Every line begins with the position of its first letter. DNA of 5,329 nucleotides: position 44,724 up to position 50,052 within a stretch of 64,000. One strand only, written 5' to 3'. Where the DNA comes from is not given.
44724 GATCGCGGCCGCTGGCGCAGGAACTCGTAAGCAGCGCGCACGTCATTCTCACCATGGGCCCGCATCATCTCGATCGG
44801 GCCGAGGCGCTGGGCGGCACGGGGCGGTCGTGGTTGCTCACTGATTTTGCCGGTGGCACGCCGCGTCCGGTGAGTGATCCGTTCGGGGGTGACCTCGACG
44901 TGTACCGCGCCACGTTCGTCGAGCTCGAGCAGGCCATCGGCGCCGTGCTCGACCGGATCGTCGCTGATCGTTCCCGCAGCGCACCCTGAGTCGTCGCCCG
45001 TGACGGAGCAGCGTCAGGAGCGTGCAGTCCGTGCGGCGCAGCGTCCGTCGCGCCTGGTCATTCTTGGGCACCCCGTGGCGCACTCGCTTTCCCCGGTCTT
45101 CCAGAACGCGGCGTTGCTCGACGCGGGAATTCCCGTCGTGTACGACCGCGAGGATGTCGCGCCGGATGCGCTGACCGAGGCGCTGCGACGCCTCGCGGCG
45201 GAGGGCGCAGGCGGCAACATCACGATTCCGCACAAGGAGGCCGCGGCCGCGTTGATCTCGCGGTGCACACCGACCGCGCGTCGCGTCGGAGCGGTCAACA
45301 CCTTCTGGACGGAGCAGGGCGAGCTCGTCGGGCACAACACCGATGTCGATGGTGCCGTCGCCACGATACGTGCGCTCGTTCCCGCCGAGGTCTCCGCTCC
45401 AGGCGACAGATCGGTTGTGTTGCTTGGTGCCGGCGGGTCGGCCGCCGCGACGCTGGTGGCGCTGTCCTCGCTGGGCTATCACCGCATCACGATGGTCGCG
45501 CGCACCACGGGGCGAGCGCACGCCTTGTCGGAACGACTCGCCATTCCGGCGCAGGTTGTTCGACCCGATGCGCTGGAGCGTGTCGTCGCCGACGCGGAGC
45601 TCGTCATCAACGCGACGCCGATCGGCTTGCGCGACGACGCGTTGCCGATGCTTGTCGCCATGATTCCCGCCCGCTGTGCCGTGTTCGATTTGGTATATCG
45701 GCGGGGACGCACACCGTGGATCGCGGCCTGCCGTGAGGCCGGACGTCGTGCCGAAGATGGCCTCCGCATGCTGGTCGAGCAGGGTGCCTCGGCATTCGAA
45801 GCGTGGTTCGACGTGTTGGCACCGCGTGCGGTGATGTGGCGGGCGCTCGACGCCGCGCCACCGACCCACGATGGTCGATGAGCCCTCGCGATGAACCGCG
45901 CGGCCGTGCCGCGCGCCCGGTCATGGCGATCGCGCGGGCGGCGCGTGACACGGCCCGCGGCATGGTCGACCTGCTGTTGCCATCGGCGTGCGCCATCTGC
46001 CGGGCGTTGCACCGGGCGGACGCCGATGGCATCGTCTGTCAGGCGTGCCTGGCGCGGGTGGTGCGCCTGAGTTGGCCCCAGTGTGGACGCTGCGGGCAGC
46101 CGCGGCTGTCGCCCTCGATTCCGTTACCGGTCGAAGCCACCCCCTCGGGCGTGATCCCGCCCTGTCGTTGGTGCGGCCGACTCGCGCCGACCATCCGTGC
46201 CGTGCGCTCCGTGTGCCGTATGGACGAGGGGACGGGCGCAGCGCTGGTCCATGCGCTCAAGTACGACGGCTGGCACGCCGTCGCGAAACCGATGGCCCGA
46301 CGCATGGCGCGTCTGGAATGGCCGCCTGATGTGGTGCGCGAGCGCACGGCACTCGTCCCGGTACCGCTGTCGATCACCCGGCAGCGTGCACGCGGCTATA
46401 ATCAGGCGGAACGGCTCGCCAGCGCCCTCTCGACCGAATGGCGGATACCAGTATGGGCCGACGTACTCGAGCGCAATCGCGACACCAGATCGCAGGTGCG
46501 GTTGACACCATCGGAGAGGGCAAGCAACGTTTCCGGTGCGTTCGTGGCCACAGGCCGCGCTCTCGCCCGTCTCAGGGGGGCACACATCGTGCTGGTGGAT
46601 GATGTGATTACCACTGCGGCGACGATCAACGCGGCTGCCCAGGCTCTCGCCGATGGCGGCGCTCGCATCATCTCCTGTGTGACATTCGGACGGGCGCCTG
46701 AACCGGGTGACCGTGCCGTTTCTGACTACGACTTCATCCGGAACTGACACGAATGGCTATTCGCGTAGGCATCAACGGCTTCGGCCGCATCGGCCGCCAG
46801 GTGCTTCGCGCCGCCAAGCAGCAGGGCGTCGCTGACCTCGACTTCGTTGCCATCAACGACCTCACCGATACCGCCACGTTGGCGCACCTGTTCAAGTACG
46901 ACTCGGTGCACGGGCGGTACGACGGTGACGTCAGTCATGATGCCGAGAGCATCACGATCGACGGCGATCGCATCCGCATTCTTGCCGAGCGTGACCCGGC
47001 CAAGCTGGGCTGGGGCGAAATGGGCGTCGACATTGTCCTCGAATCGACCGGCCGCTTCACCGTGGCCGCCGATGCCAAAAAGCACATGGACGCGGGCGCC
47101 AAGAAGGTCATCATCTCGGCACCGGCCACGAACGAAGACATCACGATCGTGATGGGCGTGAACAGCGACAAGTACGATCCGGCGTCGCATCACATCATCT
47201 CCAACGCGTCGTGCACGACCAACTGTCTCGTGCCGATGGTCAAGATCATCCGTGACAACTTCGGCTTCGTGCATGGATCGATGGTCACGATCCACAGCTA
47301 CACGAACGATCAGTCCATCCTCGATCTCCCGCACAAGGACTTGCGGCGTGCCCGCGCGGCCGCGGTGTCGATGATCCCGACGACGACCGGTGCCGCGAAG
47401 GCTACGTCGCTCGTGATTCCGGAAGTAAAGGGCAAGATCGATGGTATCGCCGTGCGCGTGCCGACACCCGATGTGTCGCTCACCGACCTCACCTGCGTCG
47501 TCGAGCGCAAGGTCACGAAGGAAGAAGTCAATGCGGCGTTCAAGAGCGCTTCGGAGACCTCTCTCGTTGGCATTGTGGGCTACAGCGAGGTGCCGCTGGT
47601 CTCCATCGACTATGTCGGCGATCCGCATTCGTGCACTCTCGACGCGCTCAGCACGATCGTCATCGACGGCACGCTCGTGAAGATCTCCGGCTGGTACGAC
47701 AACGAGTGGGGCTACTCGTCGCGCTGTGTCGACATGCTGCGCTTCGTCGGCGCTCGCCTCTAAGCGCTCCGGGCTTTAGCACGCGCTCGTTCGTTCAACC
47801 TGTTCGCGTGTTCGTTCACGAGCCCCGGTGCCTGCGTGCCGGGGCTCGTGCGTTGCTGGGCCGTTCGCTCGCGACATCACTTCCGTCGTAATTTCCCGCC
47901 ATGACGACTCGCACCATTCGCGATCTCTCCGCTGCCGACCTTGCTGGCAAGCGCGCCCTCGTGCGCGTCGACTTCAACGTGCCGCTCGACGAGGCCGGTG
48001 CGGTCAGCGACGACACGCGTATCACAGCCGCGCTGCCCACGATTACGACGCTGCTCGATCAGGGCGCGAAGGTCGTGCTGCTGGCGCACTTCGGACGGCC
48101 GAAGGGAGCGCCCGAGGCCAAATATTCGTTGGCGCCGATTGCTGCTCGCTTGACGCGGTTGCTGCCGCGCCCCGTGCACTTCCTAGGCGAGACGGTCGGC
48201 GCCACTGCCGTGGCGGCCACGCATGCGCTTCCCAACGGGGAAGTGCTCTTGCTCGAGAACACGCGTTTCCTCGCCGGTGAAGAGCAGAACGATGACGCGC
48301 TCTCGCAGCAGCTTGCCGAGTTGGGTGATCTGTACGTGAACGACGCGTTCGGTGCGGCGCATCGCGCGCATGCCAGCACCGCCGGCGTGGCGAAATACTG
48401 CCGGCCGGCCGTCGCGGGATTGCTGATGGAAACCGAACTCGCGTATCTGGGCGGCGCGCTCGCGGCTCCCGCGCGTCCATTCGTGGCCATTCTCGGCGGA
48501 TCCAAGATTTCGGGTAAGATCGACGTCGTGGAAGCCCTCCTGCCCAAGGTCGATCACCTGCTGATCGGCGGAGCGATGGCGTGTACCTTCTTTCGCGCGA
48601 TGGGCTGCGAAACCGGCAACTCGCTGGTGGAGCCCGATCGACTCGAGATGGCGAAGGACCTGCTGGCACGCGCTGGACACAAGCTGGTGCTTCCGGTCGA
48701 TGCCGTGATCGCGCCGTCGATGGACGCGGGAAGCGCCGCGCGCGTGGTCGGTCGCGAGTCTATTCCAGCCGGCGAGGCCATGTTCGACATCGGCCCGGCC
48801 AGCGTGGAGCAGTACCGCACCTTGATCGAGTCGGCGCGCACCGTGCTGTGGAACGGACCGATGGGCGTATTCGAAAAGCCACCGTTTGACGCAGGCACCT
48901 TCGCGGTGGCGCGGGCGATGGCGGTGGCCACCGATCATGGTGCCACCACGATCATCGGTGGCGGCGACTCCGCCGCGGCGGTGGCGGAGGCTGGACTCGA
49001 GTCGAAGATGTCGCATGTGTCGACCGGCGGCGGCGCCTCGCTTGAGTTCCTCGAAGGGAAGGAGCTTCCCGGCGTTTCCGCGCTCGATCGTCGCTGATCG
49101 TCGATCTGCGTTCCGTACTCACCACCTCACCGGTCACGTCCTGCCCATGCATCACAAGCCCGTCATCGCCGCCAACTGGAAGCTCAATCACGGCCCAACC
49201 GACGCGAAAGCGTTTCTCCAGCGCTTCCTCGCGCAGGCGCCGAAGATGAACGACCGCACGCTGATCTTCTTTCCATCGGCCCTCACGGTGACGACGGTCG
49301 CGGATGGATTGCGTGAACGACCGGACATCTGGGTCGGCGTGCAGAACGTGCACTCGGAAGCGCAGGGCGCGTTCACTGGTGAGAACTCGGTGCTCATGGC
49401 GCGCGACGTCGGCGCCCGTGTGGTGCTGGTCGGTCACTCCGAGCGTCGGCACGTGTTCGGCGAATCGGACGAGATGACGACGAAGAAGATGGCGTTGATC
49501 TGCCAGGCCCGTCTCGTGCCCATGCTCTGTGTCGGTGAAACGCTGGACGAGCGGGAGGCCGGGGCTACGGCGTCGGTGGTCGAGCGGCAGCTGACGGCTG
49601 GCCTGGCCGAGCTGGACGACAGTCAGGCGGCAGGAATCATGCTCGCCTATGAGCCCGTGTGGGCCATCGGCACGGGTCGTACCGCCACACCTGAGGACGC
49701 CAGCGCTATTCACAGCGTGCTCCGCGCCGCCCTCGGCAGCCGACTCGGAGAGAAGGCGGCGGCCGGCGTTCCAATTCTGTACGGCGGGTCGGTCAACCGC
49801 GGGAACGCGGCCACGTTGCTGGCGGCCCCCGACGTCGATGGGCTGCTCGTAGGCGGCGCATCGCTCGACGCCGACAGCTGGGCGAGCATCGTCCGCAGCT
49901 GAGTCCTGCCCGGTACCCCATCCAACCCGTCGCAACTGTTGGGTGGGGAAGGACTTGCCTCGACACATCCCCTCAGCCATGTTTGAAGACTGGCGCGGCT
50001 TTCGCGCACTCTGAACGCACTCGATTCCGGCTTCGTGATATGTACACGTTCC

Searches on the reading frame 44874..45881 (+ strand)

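Call 74: search_protein_families(library=pfam, proteins=[window:44874-45881:+], max_evalue=1e-8)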
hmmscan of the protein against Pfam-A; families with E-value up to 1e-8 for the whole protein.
window:44874-45881:+ (335 aa): 2 families
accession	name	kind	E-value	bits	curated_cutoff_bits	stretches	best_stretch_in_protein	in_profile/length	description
PF08501.16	Shikimate_dh_N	-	1e-21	77.4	27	1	63-143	1-82/83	Shikimate dehydrogenase substrate binding domain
PF18317.6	SDH_C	-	6.5e-11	42.2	25.8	1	296-325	1-30/31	Shikimate 5'-dehydrogenase C-terminal domain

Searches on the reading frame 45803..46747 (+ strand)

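Call 74: search_protein_families(library=pfam, proteins=[window:45803-46747:+], max_evalue=1e-8)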
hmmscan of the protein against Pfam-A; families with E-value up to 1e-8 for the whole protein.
window:45803-46747:+ (314 aa): 1 family
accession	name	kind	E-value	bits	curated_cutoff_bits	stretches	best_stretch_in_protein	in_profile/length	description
PF00156.33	Pribosyltran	-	3.6e-10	39.8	26.3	1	200-299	42-127/158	Phosphoribosyl transferase domain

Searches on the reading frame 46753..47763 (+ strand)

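Call 74: search_protein_families(library=pfam, proteins=[window:46753-47763:+], max_evalue=1e-8)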
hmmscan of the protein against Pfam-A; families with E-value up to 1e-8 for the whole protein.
window:46753-47763:+ (336 aa): 2 families
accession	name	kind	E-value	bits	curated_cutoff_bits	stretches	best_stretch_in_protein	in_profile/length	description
PF02800.25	Gp_dh_C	-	5.5e-63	211.7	24.4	1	159-315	1-158/158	Glyceraldehyde 3-phosphate dehydrogenase, C-terminal domain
PF00044.30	Gp_dh_N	-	3e-38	130.6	31.7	1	3-103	1-99/101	Glyceraldehyde 3-phosphate dehydrogenase, NAD binding domain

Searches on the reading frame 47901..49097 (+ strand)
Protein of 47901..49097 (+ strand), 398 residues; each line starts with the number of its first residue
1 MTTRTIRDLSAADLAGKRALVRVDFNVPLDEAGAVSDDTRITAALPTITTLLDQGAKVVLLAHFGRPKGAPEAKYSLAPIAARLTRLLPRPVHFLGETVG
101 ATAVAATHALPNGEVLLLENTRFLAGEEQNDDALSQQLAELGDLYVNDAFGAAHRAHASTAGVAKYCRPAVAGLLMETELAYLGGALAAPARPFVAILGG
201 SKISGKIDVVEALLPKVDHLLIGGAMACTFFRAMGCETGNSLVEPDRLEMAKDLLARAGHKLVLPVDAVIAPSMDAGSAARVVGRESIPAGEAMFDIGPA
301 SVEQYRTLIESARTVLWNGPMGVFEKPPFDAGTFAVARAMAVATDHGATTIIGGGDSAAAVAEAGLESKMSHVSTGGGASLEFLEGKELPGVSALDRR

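Call 74: search_protein_families(library=pfam, proteins=[window:47901-49097:+], max_evalue=1e-8)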
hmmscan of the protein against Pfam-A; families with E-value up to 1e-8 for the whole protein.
window:47901-49097:+ (398 aa): 1 family
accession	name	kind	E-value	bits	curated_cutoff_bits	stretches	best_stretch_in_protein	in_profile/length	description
PF00162.24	PGK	-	1e-151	505.7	27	1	11-387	3-379/379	Phosphoglycerate kinase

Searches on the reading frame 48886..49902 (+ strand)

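Call 75: search_protein_families(library=pfam, proteins=[window:48886-49902:+], max_evalue=1e-8)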
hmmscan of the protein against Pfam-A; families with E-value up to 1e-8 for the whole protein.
window:48886-49902:+ (338 aa): 1 family
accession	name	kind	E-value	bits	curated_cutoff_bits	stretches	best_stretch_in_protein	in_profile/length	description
PF00121.24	TIM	-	2.2e-81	273.4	20.1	1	92-337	1-243/245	Triosephosphate isomerase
